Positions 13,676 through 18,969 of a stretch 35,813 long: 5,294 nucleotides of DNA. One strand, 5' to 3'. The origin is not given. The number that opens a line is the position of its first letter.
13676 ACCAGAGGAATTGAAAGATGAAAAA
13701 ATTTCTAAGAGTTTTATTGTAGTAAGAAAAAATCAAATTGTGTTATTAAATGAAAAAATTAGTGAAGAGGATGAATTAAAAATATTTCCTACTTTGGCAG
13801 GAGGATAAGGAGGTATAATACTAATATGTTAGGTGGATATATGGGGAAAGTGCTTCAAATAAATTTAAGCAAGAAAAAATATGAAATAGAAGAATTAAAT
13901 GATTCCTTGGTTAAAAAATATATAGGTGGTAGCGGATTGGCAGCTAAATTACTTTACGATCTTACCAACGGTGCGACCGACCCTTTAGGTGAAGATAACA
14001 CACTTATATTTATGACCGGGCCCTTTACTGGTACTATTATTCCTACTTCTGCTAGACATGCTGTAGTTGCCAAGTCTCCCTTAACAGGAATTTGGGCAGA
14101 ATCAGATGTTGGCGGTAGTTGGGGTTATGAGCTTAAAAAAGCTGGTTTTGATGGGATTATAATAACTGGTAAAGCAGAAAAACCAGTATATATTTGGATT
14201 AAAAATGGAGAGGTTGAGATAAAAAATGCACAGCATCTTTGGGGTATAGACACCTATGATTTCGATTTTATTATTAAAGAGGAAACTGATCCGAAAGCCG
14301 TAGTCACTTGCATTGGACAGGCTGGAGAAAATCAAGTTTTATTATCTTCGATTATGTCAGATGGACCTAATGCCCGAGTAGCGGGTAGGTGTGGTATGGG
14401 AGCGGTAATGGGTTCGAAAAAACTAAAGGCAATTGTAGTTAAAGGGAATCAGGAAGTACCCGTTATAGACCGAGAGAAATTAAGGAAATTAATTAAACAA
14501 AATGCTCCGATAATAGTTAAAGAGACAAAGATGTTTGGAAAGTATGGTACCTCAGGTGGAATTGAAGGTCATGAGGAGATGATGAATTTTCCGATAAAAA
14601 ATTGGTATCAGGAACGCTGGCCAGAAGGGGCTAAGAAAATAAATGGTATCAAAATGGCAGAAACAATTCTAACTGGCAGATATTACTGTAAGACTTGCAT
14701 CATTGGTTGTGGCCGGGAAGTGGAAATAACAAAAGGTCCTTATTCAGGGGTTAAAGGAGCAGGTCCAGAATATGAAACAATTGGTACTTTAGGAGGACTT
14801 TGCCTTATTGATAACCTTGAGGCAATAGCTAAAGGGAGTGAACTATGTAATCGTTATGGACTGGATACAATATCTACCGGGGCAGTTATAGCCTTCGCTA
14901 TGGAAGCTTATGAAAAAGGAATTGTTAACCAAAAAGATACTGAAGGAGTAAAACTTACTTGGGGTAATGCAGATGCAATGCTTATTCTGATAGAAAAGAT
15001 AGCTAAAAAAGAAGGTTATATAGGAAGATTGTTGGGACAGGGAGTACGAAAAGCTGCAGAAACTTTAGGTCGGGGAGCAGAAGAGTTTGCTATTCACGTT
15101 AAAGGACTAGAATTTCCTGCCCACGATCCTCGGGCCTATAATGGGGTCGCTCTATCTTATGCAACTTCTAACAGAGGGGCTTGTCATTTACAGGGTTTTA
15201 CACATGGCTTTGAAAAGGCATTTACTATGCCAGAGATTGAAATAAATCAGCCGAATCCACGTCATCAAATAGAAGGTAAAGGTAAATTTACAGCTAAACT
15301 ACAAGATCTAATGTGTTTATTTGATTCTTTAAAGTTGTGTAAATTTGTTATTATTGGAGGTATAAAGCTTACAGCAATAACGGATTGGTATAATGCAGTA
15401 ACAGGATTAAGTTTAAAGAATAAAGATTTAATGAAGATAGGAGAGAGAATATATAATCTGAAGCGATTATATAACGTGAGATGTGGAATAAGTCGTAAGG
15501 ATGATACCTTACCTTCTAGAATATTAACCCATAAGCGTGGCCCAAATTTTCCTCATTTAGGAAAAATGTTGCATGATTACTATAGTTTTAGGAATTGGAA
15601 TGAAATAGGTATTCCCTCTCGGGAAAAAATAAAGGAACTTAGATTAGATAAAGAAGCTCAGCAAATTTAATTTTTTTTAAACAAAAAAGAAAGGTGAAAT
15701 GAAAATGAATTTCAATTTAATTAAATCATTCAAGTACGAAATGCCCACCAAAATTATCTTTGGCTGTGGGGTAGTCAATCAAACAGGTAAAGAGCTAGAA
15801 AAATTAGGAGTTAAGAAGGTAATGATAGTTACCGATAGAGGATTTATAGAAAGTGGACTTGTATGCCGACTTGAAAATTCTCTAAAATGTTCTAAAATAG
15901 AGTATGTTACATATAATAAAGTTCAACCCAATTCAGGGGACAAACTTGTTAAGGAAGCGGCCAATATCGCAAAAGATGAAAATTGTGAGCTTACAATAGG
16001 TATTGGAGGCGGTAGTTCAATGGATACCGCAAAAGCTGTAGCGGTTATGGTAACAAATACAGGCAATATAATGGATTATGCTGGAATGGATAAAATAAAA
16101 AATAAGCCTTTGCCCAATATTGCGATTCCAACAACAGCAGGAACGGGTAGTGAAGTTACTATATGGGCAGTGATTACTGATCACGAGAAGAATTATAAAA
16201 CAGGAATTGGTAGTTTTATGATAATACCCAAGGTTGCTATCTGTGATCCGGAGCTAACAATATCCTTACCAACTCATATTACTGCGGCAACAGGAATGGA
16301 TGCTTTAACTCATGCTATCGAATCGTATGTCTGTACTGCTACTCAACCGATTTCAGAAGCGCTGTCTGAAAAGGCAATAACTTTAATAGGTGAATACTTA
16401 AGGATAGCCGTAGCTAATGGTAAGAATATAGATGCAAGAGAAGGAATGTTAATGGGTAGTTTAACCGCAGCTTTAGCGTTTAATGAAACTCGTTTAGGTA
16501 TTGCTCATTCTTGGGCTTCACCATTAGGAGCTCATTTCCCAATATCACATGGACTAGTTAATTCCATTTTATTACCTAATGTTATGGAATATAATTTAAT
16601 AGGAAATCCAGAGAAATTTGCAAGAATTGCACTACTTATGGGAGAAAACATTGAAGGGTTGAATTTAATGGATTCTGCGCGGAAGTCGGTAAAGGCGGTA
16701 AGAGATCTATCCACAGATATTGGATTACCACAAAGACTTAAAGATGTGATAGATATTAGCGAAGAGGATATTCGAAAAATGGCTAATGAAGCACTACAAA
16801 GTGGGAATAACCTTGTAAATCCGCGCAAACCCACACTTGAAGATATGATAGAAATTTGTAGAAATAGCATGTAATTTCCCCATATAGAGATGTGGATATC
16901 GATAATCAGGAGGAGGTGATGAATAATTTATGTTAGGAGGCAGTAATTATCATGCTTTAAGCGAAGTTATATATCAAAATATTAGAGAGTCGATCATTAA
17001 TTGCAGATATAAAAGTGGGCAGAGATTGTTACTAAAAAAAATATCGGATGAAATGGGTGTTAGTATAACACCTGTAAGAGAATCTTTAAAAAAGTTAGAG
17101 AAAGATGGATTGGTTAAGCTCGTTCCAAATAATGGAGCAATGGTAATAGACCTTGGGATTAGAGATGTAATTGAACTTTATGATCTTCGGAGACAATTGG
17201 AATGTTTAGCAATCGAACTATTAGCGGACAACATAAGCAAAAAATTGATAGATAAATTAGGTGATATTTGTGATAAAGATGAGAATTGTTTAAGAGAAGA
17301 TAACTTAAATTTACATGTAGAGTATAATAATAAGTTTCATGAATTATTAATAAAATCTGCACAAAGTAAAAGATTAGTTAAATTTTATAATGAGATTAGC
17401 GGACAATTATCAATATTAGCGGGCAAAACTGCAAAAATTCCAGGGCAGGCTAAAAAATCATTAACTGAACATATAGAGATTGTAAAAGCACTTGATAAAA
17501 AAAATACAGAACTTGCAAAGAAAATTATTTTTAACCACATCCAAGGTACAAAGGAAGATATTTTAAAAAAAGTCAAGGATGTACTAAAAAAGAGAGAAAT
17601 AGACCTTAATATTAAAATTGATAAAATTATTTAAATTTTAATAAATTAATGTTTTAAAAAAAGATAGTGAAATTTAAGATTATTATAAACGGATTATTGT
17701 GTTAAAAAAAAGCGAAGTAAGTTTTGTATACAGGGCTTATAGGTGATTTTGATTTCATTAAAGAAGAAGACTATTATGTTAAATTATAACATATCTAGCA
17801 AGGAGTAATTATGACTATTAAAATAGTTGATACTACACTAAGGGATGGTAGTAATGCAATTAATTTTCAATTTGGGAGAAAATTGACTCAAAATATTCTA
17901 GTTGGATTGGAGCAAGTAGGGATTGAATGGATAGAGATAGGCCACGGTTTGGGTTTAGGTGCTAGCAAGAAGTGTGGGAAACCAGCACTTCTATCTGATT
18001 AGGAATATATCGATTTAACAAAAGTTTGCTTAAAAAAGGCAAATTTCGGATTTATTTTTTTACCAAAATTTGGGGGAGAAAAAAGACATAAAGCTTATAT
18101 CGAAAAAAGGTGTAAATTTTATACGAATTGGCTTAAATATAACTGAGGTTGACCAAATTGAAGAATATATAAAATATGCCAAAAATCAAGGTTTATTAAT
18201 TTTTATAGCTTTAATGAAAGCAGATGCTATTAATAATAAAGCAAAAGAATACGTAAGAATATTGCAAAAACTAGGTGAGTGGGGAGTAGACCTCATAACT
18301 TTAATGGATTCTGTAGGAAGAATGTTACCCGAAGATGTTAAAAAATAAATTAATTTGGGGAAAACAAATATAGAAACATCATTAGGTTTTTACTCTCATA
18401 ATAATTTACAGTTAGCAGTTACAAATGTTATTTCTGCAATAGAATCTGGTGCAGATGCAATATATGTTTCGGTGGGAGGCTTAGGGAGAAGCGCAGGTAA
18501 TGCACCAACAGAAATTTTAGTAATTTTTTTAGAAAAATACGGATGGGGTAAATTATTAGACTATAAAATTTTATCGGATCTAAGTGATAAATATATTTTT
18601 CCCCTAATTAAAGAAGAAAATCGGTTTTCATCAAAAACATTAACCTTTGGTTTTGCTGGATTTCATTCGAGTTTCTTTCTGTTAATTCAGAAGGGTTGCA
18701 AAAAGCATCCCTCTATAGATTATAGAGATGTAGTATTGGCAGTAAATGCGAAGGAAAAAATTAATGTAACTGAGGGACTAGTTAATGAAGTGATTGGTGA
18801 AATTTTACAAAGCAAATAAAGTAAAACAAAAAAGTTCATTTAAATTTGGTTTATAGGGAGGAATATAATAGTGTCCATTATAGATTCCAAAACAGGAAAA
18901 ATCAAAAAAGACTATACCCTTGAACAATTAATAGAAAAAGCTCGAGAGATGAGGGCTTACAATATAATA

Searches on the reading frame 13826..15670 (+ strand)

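Call 70: search_protein_families(library=pfam, proteins=[window:13826-15670:+])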
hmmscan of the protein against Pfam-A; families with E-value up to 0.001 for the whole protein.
window:13826-15670:+ (614 aa): 2 families
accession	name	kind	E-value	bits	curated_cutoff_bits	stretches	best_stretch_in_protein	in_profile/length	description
PF01314.23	AFOR_C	-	1.1e-132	443.3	27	1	234-607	17-385/385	Aldehyde ferredoxin oxidoreductase, domains 2 & 3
PF02730.20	AFOR_N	-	1.1e-80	270.5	29.8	1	7-207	1-198/199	Aldehyde ferredoxin oxidoreductase, N-terminal domain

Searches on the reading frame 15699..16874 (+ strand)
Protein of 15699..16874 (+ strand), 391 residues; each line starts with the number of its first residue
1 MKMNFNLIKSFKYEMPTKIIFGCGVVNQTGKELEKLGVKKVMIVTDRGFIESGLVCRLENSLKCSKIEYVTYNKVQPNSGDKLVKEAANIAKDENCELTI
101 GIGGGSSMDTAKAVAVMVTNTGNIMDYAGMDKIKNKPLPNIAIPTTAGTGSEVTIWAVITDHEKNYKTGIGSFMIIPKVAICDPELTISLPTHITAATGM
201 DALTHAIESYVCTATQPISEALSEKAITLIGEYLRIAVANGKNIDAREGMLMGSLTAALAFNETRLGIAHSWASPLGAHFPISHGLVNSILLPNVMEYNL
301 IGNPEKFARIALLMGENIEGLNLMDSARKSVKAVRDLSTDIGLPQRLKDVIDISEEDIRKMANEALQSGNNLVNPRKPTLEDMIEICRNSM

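Call 70: search_protein_families(library=pfam, proteins=[window:15699-16874:+])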
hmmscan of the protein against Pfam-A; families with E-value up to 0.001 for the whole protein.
window:15699-16874:+ (391 aa): 3 families
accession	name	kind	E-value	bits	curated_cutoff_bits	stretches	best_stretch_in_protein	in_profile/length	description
PF25137.1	ADH_Fe_C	-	6.3e-55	186.3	27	1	195-390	1-193/194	Fe-containing alcohol dehydrogenase family, C-terminal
PF00465.25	Fe-ADH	-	1.7e-54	184.3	31.3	1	16-184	1-168/168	Iron-containing alcohol dehydrogenase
PF13685.12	Fe-ADH_2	-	1.9e-10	41.4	28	1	21-116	2-95/149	Iron-containing alcohol dehydrogenase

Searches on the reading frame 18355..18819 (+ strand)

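Call 8: search_protein_families(library=pfam, proteins=[window:18355-18819:+])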
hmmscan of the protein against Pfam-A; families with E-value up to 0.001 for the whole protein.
window:18355-18819:+ (154 aa): 1 family
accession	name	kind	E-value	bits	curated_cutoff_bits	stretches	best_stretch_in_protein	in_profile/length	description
PF00682.25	HMGL-like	-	8.4e-13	48.8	29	1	6-77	184-257/260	HMGL-like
